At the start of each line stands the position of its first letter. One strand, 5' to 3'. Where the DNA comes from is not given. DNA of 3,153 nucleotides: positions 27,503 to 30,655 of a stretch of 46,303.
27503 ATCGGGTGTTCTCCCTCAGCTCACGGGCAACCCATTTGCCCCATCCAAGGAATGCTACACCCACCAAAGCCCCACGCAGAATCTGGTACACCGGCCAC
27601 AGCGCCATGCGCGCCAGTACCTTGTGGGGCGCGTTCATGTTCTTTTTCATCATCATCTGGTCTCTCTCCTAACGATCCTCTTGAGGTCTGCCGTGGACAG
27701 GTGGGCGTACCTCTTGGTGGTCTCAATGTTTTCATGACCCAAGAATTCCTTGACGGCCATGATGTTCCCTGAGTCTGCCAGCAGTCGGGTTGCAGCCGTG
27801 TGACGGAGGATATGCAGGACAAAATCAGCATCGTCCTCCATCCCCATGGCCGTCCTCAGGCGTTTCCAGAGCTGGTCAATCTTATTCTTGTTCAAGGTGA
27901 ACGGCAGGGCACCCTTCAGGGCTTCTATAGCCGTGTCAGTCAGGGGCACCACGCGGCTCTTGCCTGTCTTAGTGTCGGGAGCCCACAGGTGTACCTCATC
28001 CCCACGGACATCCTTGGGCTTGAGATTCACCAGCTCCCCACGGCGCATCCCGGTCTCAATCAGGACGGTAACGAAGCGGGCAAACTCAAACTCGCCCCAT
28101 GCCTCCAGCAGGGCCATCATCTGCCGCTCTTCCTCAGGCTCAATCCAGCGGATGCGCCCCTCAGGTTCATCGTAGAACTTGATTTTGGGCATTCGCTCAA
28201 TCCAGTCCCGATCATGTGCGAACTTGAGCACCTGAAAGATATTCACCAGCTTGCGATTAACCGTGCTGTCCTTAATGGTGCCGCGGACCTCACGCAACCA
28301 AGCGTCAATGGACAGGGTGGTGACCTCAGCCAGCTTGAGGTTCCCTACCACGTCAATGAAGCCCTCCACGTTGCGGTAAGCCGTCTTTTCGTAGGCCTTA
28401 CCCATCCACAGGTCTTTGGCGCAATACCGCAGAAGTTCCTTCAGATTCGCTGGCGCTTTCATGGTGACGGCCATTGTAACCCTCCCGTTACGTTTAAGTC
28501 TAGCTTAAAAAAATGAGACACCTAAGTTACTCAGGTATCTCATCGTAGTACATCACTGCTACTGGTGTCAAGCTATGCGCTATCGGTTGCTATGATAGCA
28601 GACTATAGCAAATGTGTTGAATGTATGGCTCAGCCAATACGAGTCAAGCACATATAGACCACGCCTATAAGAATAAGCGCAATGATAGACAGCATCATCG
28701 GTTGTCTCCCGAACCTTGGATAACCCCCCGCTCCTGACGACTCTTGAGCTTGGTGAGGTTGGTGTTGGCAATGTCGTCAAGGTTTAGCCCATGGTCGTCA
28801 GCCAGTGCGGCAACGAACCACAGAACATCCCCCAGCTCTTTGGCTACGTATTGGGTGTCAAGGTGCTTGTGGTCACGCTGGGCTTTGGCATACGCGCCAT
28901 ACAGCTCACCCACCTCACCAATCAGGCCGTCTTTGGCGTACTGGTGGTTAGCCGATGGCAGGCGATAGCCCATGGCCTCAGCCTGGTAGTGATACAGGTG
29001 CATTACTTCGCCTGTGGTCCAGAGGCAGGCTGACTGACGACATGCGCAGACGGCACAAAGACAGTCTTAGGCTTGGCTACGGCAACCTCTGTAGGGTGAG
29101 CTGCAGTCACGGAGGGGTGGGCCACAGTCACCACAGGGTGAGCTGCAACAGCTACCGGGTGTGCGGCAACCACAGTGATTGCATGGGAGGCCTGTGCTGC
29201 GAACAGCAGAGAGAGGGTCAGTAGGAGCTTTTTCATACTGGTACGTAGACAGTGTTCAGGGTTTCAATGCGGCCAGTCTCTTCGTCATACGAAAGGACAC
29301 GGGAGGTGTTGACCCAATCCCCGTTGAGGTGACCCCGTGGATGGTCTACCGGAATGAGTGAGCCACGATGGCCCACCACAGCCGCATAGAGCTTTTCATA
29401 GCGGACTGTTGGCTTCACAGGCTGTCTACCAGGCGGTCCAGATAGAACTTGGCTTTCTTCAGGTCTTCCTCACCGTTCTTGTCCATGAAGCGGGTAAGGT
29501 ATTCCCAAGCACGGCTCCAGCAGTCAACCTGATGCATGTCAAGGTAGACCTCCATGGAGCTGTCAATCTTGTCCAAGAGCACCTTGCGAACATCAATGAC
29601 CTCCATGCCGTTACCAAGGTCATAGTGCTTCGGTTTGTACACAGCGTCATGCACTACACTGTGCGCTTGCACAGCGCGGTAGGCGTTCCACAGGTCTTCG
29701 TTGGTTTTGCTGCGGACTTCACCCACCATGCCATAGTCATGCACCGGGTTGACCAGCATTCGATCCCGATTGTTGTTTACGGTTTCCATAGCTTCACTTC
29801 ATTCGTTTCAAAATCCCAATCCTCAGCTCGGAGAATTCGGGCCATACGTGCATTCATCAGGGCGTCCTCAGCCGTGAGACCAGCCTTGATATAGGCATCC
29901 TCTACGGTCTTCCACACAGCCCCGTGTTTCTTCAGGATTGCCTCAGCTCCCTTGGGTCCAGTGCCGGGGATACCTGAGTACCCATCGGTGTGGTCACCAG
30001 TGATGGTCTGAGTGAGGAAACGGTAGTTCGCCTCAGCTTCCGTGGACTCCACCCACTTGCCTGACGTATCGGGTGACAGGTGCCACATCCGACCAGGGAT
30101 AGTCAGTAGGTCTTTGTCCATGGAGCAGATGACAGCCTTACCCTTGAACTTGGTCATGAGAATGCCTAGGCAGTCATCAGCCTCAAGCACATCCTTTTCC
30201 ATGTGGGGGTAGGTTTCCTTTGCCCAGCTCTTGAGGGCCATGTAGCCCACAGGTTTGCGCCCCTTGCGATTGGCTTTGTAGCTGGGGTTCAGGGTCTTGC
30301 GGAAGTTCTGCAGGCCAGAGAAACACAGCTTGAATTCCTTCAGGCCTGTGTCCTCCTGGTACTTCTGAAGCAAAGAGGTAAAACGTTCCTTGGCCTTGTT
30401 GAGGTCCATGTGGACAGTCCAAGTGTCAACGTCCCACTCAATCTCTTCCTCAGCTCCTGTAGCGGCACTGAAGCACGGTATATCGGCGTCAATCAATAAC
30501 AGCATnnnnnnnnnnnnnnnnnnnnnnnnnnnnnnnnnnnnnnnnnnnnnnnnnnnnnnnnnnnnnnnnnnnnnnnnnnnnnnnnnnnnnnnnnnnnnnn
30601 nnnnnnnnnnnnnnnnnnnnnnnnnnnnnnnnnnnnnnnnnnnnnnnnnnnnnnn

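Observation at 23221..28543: One phage carries a T7-type RNAP, an integrase and plasmid-maintenance genes: an ambiguous or dual prophage lifestyle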

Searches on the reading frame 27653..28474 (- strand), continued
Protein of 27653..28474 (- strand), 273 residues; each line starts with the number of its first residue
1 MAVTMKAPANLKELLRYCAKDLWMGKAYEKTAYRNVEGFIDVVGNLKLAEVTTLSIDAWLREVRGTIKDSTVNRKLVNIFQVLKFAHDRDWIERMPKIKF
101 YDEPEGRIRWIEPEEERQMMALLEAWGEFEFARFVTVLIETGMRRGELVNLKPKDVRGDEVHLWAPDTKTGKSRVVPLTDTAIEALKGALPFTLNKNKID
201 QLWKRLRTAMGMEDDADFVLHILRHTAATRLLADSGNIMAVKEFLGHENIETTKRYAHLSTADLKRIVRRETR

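Call 85: search_protein_families(library=ncbifam, proteins=[window:27653-28474:-, L204:9679-10989:+, L190:10638-11210:+], max_evalue=0.01)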
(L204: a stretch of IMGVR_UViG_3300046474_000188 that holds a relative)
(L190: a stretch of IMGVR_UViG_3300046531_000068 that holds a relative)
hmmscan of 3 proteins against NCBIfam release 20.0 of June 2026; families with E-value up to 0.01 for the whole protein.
window:27653-28474:- (273 aa): 9 families
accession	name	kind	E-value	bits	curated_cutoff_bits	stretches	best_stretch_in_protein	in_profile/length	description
NF040815.2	recomb_XerA_Arch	equivalog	7e-28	97.9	220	1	35-266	23-261/263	site-specific tyrosine recombinase/integron integrase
TIGR02224.1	recomb_XerC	equivalog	2.4e-26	92.8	335.15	2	194-267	214-285/295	tyrosine recombinase XerC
TIGR02225.1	recomb_XerD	equivalog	2.8e-22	79.4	329.6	2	195-270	212-285/290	site-specific tyrosine recombinase XerD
NF001399.0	PRK00283.1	subfamily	7.7e-21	74.6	279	2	202-269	224-293/300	tyrosine recombinase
TIGR02249.1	integrase_gron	subfamily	1.7e-13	50.6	265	2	218-261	259-302/315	integron integrase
NF002331.0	PRK01287.1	subfamily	1.9e-13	50.1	371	2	219-267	272-320/365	site-specific tyrosine recombinase XerC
NF003462.0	PRK05084.1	equivalog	7.3e-11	41.4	267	1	218-270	303-355/360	tyrosine recombinase XerS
NF011946.0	PRK15417.1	equivalog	5.9e-09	35.5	435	1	204-260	262-316/337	integron integrase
NF007371.0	PRK09871.1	subfamily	7.6e-06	25.6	222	0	220-264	135-179/198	tyrosine-type DNA invertase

L204:9679-10989:+ (436 aa): 4 families
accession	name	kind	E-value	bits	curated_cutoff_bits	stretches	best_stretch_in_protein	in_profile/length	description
TIGR02225.1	recomb_XerD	equivalog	5e-09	35.9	329.6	1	170-405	26-263/290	site-specific tyrosine recombinase XerD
NF040815.2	recomb_XerA_Arch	equivalog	1.6e-07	31.1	220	1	171-405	26-243/263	site-specific tyrosine recombinase/integron integrase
NF001399.0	PRK00283.1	subfamily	9.8e-07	28.3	279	1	178-405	44-272/300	tyrosine recombinase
TIGR02224.1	recomb_XerC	equivalog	1.1e-06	28.2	335.15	1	169-404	28-265/295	tyrosine recombinase XerC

L190:10638-11210:+ (190 aa): 5 families
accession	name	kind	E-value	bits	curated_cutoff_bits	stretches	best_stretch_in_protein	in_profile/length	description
NF033788.1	HTH_metalloreg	subfamily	2e-05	24.3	55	1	63-102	31-70/77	metalloregulator ArsR/SmtB family transcription factor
NF040939.2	trans_reg_lrs14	equivalog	0.0011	18.9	90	1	61-94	40-73/103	Lrs14 family HTH-type transcriptional regulator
TIGR01884.1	cas_HTH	subfamily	0.0011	18.4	60.2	1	61-98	160-196/202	CRISPR-associated CARF protein Csa3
NF007342.0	PRK09834.1-4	equivalog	0.0026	16.8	251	1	60-104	32-74/263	DNA-binding transcriptional regulator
NF011671.1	PRK15090.1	equivalog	0.0052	16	275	1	59-100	30-71/256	DNA-binding transcriptional regulator KdgR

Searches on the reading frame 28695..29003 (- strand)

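Call 12: search_protein_families(library=phrogs, proteins=[window:28695-29003:-], max_evalue=0.001)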
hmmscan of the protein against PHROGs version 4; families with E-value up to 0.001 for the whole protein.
window:28695-29003:- (102 aa): 2 families
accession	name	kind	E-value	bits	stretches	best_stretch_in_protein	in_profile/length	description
phrog_229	-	other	5.9e-25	89.4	1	17-102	272-358/533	MazG-like pyrophosphatase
phrog_22758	-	other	1.8e-05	25.5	1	23-93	133-206/221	MazG-like pyrophosphatase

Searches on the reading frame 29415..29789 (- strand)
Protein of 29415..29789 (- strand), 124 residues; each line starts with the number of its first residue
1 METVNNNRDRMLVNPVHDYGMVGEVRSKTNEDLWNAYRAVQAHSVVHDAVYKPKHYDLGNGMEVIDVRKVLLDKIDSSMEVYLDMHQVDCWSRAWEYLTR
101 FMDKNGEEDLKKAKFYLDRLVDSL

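Call 12: search_protein_families(library=phrogs, proteins=[window:29415-29789:-], max_evalue=0.001)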
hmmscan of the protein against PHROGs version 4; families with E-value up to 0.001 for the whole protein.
window:29415-29789:- (124 aa): 9 families
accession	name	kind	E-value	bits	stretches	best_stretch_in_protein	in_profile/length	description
phrog_236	-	other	5.4e-17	63.5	1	29-123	218-304/431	nucleotide kinase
phrog_1689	-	other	1.7e-15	58.6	1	32-121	141-231/243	nucleotide kinase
phrog_4943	-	unknown function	3.2e-10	41.7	1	25-121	66-156/166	-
phrog_4897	-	other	9.1e-10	40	1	26-124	85-180/186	kinase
phrog_11324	-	other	1.3e-08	36.4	1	94-122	40-69/139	nucleotide kinase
phrog_23238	-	unknown function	1.9e-08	35.2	1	27-122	115-191/196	-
phrog_2585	-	other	1.3e-06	29.9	1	21-119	64-162/175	nucleotide kinase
phrog_4824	-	unknown function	2.8e-05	25.2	1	90-123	29-62/128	-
phrog_5839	-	unknown function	5.6e-05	24.2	1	93-123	34-66/128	-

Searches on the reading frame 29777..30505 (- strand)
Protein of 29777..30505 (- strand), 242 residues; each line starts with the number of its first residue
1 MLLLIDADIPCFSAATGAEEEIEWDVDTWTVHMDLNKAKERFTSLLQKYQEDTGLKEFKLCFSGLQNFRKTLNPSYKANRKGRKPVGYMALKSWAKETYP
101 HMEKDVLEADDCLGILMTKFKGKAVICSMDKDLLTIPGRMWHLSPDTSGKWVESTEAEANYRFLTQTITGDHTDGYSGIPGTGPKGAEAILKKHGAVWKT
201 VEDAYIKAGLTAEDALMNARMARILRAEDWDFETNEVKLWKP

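Call 12: search_protein_families(library=phrogs, proteins=[window:29777-30505:-], max_evalue=0.001)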
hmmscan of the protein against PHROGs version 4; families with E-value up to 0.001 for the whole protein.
window:29777-30505:- (242 aa): 1 family
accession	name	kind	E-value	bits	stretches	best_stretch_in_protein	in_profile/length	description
phrog_107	-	DNA, RNA and nucleotide metabolism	1.1e-63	217.2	1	1-240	120-372/542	exonuclease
